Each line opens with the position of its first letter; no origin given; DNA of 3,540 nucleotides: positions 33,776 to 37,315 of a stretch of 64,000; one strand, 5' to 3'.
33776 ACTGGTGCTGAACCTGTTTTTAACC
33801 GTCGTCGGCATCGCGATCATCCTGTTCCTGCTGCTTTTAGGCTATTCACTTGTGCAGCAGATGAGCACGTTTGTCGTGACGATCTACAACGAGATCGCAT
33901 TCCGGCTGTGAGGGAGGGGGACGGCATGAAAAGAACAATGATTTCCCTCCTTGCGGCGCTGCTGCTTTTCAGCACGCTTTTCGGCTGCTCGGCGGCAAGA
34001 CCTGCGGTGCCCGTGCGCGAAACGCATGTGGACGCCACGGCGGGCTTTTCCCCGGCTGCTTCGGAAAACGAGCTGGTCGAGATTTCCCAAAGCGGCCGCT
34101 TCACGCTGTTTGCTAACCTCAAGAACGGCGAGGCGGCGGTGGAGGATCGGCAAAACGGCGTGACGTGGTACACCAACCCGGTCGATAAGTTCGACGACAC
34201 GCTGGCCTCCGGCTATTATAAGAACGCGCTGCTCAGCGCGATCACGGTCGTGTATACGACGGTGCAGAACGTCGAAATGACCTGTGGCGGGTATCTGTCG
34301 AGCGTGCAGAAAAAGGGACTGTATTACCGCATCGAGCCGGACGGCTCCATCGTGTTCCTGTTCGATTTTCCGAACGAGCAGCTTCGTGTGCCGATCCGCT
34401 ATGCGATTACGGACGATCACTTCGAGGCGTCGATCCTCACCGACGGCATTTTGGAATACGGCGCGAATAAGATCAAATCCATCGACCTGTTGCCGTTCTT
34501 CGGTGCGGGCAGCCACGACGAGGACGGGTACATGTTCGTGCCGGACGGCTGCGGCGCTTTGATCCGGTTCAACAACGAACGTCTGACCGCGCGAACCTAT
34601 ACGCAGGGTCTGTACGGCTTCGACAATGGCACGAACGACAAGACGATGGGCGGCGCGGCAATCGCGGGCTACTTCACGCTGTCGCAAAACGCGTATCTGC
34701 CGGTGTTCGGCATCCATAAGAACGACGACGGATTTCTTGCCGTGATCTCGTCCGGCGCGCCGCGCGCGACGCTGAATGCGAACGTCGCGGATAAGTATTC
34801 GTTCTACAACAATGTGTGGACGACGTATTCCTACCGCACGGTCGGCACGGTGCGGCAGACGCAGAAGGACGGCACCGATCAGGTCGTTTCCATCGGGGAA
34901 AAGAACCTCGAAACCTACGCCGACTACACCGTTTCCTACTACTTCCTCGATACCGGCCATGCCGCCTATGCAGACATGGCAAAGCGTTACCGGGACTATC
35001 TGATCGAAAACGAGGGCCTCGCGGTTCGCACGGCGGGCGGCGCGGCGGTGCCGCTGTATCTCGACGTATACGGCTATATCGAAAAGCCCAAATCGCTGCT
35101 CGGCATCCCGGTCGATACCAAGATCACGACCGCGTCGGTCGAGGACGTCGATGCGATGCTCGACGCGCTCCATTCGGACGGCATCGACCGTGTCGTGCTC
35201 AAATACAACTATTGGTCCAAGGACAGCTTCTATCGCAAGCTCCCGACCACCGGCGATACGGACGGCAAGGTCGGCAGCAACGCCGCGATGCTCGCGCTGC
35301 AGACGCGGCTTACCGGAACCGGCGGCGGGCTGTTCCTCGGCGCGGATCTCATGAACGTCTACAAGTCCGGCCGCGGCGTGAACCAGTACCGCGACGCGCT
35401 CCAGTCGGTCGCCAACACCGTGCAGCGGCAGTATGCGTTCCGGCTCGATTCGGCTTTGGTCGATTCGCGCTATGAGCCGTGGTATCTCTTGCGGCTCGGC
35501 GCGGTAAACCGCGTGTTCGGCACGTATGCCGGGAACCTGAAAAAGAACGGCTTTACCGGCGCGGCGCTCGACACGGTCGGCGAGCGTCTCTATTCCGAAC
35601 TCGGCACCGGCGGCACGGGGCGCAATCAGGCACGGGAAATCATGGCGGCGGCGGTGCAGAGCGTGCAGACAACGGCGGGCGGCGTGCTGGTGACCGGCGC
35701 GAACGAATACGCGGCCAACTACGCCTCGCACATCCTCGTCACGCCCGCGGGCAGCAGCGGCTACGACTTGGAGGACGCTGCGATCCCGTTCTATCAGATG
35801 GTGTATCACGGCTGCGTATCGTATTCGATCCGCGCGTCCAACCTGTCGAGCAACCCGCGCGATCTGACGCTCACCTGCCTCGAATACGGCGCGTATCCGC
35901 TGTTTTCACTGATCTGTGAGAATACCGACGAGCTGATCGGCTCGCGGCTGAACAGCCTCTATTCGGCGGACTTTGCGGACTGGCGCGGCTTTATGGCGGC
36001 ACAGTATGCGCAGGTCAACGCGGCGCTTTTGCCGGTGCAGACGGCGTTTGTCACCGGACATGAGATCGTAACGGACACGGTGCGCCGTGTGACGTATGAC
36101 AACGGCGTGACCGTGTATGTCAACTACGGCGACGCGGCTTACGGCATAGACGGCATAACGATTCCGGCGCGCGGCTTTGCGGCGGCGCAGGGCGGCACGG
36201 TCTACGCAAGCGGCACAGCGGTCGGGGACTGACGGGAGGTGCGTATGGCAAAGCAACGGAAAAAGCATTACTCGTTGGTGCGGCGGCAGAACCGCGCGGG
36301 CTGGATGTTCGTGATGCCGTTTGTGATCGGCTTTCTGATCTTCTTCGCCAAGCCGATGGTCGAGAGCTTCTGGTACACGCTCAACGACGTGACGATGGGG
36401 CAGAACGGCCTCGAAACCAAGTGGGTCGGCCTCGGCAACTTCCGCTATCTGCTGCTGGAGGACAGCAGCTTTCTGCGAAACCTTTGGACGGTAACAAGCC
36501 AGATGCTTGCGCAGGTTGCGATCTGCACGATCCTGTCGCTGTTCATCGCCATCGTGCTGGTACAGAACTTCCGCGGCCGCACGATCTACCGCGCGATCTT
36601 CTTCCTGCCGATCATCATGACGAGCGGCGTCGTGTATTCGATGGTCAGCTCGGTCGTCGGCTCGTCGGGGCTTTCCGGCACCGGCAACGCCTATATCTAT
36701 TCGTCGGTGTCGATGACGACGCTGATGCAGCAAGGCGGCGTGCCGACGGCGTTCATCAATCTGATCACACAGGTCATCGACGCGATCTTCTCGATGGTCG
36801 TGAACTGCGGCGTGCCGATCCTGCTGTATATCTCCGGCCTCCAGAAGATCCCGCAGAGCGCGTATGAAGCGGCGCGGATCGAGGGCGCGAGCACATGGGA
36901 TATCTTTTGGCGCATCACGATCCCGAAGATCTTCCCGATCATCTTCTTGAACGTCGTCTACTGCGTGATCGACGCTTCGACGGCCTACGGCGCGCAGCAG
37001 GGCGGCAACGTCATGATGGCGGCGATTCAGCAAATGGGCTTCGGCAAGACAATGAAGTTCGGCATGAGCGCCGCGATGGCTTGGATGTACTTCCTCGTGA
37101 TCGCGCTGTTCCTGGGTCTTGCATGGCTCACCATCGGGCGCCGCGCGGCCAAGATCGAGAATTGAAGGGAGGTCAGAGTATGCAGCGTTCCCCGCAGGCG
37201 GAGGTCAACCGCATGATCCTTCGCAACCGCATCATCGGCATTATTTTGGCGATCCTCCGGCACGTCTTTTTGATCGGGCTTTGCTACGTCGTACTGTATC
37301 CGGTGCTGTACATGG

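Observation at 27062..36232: Six-gene ABC module with unusual extracellular accessories: CBM-SBP giant, NHL/TPR propeller, Yip1 membrane protein and a 768-aa lipoprotein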

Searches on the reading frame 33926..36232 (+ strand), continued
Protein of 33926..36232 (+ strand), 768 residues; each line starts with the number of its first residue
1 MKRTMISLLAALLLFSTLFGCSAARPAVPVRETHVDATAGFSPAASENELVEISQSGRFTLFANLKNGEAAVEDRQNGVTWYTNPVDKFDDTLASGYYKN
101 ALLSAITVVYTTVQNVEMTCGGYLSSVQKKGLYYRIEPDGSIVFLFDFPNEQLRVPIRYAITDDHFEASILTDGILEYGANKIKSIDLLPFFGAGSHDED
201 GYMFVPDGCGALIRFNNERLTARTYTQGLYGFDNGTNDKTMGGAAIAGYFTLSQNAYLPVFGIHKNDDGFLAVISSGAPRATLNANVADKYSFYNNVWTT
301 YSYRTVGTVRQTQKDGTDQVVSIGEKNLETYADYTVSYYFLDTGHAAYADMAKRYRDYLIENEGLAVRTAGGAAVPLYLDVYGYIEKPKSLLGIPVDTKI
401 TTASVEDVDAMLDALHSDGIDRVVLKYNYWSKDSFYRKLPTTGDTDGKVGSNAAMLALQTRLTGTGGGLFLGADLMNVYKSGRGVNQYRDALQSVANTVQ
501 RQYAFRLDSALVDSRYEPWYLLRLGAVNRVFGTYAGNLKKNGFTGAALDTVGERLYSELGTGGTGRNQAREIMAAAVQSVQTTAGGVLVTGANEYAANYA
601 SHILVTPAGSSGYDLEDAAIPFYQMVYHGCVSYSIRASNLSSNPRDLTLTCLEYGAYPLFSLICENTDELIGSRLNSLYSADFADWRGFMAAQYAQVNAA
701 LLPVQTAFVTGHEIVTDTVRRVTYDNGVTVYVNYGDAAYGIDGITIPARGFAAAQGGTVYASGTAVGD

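Call 69: search_protein_families(library=pfam, proteins=[L019:7827-9890:+, L011:7860-9977:+, L046:7920-10013:+, L013:20251-21276:+, L044:1-1083:+, L044:1044-2903:+, L066:524-2515:+, L049:17065-18780:+, L044:18675-19778:+, L077:14428-15774:+], max_evalue=0.001)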
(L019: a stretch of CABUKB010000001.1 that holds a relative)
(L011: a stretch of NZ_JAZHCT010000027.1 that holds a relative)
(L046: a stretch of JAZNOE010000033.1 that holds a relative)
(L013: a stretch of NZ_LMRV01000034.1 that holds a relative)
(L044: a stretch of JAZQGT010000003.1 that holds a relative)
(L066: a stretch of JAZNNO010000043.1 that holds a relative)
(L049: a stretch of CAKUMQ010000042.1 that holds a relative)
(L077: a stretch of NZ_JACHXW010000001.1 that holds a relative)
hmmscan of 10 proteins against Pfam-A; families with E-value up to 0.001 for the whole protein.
L019:7827-9890:+ (687 aa): 3 families
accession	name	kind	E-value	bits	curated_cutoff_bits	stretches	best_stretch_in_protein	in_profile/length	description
PF04893.22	Yip1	-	4.6e-16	59.6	28.6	1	494-663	3-172/173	Yip1 domain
PF01436.27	NHL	-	8.8e-12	44.9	20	1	67-93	1-27/28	NHL repeat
PF17170.10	DUF5128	-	0.00016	21.4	22.9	0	297-325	92-121/321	6-bladed beta-propeller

L011:7860-9977:+ (705 aa): 9 families
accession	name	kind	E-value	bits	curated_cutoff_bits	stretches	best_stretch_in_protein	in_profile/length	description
PF04893.22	Yip1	-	3.1e-12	47.1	28.6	1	510-678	2-171/173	Yip1 domain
PF01436.27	NHL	-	1.6e-11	44.1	20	0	128-154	1-27/28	NHL repeat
PF08450.18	SGL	-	7e-06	26.2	26.3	1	89-168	144-223/246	SMP-30/Gluconolactonase/LRE-like region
PF00515.34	TPR_1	-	0.00011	22.2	27.8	0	422-444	3-25/34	Tetratricopeptide repeat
PF07719.23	TPR_2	-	0.00012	22.3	27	0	393-418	8-33/34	Tetratricopeptide repeat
PF17170.10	DUF5128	-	0.00013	21.8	22.9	0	139-167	53-81/321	6-bladed beta-propeller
PF13424.12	TPR_12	-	0.00029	21.4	30.1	1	402-449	26-74/77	Tetratricopeptide repeat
PF13432.12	TPR_16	-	0.00073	20.4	32.7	0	396-444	7-55/65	Tetratricopeptide repeat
PF13374.12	TPR_10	-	0.00084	19.7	27.5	0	397-415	13-31/42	Tetratricopeptide repeat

L046:7920-10013:+ (697 aa): 6 families
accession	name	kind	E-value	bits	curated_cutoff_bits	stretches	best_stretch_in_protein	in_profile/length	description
PF04893.22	Yip1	-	9e-13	48.9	28.6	1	496-666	3-171/173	Yip1 domain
PF01436.27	NHL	-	6.5e-12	45.3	20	1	65-89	2-27/28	NHL repeat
PF07719.23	TPR_2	-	3e-06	27.4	27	0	376-403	6-33/34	Tetratricopeptide repeat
PF13432.12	TPR_16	-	3.9e-06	27.6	32.7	1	377-429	3-55/65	Tetratricopeptide repeat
PF00515.34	TPR_1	-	5.6e-06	26.4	27.8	0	407-429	3-25/34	Tetratricopeptide repeat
PF08450.18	SGL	-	2.6e-05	24.4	26.3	0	75-151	146-223/246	SMP-30/Gluconolactonase/LRE-like region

L013:20251-21276:+ (341 aa): 1 family
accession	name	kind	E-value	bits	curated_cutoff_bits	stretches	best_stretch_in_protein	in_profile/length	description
PF00294.29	PfkB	-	1.4e-57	195.8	25.8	1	18-325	3-301/302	pfkB family carbohydrate kinase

L044:1-1083:+ (360 aa): 3 families
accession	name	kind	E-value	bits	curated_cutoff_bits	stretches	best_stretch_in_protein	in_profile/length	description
PF00072.30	Response_reg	-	2.6e-25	89.2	30.2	1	1-110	2-108/111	Response regulator receiver domain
PF12833.13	HTH_18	-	4.8e-21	75.3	33.6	1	278-357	1-80/80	Helix-turn-helix domain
PF00165.29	HTH_AraC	-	4.3e-14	52.7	26.6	2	265-305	1-41/42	Bacterial regulatory helix-turn-helix proteins, AraC family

L044:1044-2903:+ (619 aa): 3 families
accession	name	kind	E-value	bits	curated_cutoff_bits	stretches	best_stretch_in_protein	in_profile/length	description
PF06580.19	His_kinase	-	3.1e-23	82.3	25.2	1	396-476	1-80/81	Histidine kinase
PF02518.31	HATPase_c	-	1.2e-09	39.1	26.4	1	495-609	8-109/111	Histidine kinase-, DNA gyrase B-, and HSP90-like ATPase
PF02743.24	dCache_1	-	2.5e-06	27.6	45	1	70-271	10-212/240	Cache domain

L066:524-2515:+ (663 aa): 4 families
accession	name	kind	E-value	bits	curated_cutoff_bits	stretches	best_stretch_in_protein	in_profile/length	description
PF00005.33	ABC_tran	-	1.7e-33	116.6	25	1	403-558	1-137/137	ABC transporter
PF13304.12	AAA_21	-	2.7e-09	38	27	0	529-585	237-296/304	AAA domain, putative AbiEii toxin, Type IV TA system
PF00664.28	ABC_membrane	-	8.2e-07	29.4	28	1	57-328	5-264/274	ABC transporter transmembrane region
PF13401.12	AAA_22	-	0.00034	21.4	27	0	416-578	8-113/130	AAA domain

L049:17065-18780:+ (571 aa): 3 families
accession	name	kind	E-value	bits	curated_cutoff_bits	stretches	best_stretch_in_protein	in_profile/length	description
PF23764.1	Beta-barrel_GLAA-B_II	-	1.8e-11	44.5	28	1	344-407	2-65/67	GLAA-B beta-barrel domain II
PF23763.2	Beta-barrel_GLAA-B_I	-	4.9e-09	36.7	28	1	140-238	1-95/95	GLAA-B beta-barrel domain I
PF13229.12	Beta_helix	-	1.8e-07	31.3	25.9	0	248-318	47-109/158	Right handed beta helix region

L044:18675-19778:+ (367 aa): 2 families
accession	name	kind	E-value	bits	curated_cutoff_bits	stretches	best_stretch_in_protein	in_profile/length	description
PF02492.25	cobW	-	8.6e-39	133.4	20.7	1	6-177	4-178/180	CobW/HypB/UreG, nucleotide-binding domain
PF07683.19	CobW_C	-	1.1e-05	25.7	22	1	282-365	2-90/94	Cobalamin synthesis protein cobW C-terminal domain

L077:14428-15774:+ (448 aa): 1 family
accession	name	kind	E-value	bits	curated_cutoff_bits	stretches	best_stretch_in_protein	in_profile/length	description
PF00331.26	Glyco_hydro_10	-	6e-103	344.8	22.1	1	107-442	1-310/311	Glycosyl hydrolase family 10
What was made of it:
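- Pfam confirmed three, in three lineages (call 69).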

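Call 72: search_protein_representatives(alignment_id=A1)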
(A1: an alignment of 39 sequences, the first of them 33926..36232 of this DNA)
Query: 39 sequences, 755 profile positions. Proteins with E-value up to 0.001 (for the whole library): 7055; up to 1e-10: 5612; up to 1e-30: 4128. The best 150 are listed.
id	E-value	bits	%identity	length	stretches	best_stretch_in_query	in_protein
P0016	0.0e+00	1023.3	-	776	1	2-754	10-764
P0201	1.7e-281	952.3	-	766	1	5-752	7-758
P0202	1.5e-267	906.2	-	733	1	49-750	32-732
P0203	4.6e-250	848.4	-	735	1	46-753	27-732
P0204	1.0e-249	847.3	-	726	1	49-752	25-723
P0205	2.9e-248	842.5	-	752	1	8-751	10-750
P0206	6.3e-245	831.4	-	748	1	6-752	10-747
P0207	5.0e-244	828.4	-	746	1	49-754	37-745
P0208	2.9e-242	822.6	-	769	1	4-752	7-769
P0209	1.6e-241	820.2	-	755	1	1-753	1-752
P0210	3.1e-241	819.2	-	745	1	49-752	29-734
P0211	1.3e-240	817.1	-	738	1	50-752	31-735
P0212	4.1e-239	812.2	-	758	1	9-751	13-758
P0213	3.1e-236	802.7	-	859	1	1-752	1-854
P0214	4.1e-234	795.7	-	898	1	27-752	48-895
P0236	2.4e-225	766.7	-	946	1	44-751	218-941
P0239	3.2e-224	762.9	-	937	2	34-744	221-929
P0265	2.1e-217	740.4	-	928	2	51-751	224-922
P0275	2.7e-215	733.4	-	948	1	6-750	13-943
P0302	9.9e-212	721.6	-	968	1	47-753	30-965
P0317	7.8e-210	715.4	-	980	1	55-751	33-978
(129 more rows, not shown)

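Call 73: find_encoding_contigs(protein=P0120, flank=10000, max_places=2)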
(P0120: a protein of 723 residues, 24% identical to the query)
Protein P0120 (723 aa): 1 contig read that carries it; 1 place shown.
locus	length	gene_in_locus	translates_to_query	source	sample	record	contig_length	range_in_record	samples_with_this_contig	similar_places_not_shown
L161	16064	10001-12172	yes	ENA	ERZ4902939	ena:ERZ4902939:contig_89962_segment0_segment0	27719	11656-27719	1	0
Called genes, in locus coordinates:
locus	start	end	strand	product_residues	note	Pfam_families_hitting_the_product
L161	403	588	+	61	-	-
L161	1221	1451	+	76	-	PF02342:TerD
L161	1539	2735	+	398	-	PF01053:Cys_Met_Meta_PP, PF00155:Aminotran_1_2, PF01041:DegT_DnrJ_EryC1, PF00266:Aminotran_5 (weak), PF06838:Met_gamma_lyase (weak)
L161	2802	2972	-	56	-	PF00037:Fer4, PF13237:Fer4_10, PF14697:Fer4_21, PF13187:Fer4_9, PF12838:Fer4_7, PF13484:Fer4_16 (weak), PF12797:Fer4_2 (weak), PF00037:Fer4 (weak), +5 more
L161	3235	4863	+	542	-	-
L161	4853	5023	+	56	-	-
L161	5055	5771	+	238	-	PF01547:SBP_bac_1, PF13416:SBP_bac_8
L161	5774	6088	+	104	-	-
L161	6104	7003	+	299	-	PF00528:BPD_transp_1 (weak)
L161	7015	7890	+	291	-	PF00528:BPD_transp_1 (weak)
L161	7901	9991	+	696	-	PF01436:NHL (faint), PF04893:Yip1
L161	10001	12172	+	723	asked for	PF18952:DUF5696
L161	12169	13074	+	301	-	PF00528:BPD_transp_1 (weak)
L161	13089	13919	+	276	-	PF00528:BPD_transp_1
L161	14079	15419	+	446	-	PF13306:LRR_5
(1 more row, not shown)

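Call 74: find_encoding_contigs(protein=P0106, flank=10000, max_places=1)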
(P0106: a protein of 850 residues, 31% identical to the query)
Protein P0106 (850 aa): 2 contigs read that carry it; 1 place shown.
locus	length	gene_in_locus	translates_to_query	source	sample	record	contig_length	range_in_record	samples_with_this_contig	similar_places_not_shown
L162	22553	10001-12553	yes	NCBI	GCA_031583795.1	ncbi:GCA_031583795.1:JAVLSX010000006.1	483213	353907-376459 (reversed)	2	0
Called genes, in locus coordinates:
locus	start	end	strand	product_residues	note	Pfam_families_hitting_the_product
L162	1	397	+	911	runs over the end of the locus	PF02018:CBM_4_9, PF00331:Glyco_hydro_10, PF06452:CBM9_1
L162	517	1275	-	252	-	PF00072:Response_reg, PF00165:HTH_AraC (faint), PF12833:HTH_18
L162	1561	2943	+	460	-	PF01547:SBP_bac_1, PF13416:SBP_bac_8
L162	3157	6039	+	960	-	PF01547:SBP_bac_1, PF13416:SBP_bac_8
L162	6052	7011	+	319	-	PF00528:BPD_transp_1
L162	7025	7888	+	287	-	PF00528:BPD_transp_1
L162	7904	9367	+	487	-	PF01436:NHL (faint)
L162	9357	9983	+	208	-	PF04893:Yip1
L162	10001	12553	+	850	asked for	PF18952:DUF5696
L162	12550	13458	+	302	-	PF00528:BPD_transp_1 (weak)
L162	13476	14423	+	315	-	PF00528:BPD_transp_1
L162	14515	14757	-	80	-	-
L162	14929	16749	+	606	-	PF22847:Glyco_hydro_43_rel (weak), PF07532:Big_4 (weak), PF04616:Glyco_hydro_43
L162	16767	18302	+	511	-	PF04616:Glyco_hydro_43, PF17851:GH43_C2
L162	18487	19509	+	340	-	PF00331:Glyco_hydro_10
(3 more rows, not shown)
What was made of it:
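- Independent gene calls show the same cassette around a 24%-identical DUF5696 (P0120) and in Paenibacillus sp. VCA1 (calls 73, 74). The Paenibacillus sp. VCA1 locus already encodes a multimodular GH10-CBM xylanase (call 74).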

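Call 76: search_protein_families(library=pfam, proteins=[P0236, P0239, P0265, P0275, P0302, P0317, P0214, P0106], max_evalue=0.01)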
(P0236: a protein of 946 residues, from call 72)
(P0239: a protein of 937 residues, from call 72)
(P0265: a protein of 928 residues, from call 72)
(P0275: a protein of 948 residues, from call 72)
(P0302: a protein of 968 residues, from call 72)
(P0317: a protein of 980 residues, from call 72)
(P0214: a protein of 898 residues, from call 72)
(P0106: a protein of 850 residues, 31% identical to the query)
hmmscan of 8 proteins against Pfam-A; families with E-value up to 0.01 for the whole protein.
P0236 (946 aa): 1 family
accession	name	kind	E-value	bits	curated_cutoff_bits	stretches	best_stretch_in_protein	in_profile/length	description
PF18952.6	DUF5696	-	8.2e-167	556.8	25.6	1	333-932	6-606/612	Family of unknown function (DUF5696)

P0239 (937 aa): 1 family
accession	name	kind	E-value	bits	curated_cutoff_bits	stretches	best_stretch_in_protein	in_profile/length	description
PF18952.6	DUF5696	-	1.1e-163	546.5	25.6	1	326-926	3-605/612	Family of unknown function (DUF5696)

P0265 (928 aa): 1 family
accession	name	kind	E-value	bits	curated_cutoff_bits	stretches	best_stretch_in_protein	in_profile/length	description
PF18952.6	DUF5696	-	3.9e-164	547.9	25.6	1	309-916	3-609/612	Family of unknown function (DUF5696)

P0275 (948 aa): 1 family
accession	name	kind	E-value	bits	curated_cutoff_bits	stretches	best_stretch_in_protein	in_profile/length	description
PF18952.6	DUF5696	-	3e-197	657.3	25.6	1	317-941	20-612/612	Family of unknown function (DUF5696)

P0302 (968 aa): 1 family
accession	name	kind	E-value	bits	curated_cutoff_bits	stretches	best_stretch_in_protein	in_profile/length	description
PF18952.6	DUF5696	-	7.7e-199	662.6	25.6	1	319-960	5-612/612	Family of unknown function (DUF5696)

P0317 (980 aa): 1 family
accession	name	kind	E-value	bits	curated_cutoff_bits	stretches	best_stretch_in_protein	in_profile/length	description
PF18952.6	DUF5696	-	3.5e-197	657.1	25.6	1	341-975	21-612/612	Family of unknown function (DUF5696)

P0214 (898 aa): 1 family
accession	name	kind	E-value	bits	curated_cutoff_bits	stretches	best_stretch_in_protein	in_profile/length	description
PF18952.6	DUF5696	-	1.9e-217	724.1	25.6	1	285-891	5-612/612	Family of unknown function (DUF5696)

P0106 (850 aa): 1 family
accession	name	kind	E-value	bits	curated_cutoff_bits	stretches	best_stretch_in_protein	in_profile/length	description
PF18952.6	DUF5696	-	5.5e-224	745.7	25.6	1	229-843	1-612/612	Family of unknown function (DUF5696)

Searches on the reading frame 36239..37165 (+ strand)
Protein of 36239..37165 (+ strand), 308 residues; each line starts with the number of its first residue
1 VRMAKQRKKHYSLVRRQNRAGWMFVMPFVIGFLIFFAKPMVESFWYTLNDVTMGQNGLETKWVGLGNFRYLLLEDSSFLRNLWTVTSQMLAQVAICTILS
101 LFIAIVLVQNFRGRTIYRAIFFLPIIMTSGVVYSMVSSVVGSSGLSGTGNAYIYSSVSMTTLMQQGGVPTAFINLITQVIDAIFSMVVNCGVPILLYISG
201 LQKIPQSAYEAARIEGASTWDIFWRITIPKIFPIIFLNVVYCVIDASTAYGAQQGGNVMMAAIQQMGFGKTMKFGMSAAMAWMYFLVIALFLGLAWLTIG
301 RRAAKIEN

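Call 7: search_protein_families(library=pfam, proteins=[window:36239-37165:+], max_evalue=0.001)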
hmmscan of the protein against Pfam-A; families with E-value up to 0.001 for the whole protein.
window:36239-37165:+ (308 aa): 1 family
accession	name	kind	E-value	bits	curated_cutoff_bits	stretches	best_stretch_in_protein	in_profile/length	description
PF00528.27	BPD_transp_1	-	0.00017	21.8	26.4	1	98-294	3-174/184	Binding-protein-dependent transport system inner membrane component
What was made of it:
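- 36239..37165 (+): Permease B1 of the second importer, 6 nt after DUF5696. BPD_transp_1 is sub-threshold here (21.8 bits, cut-off 26.4; call 7).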
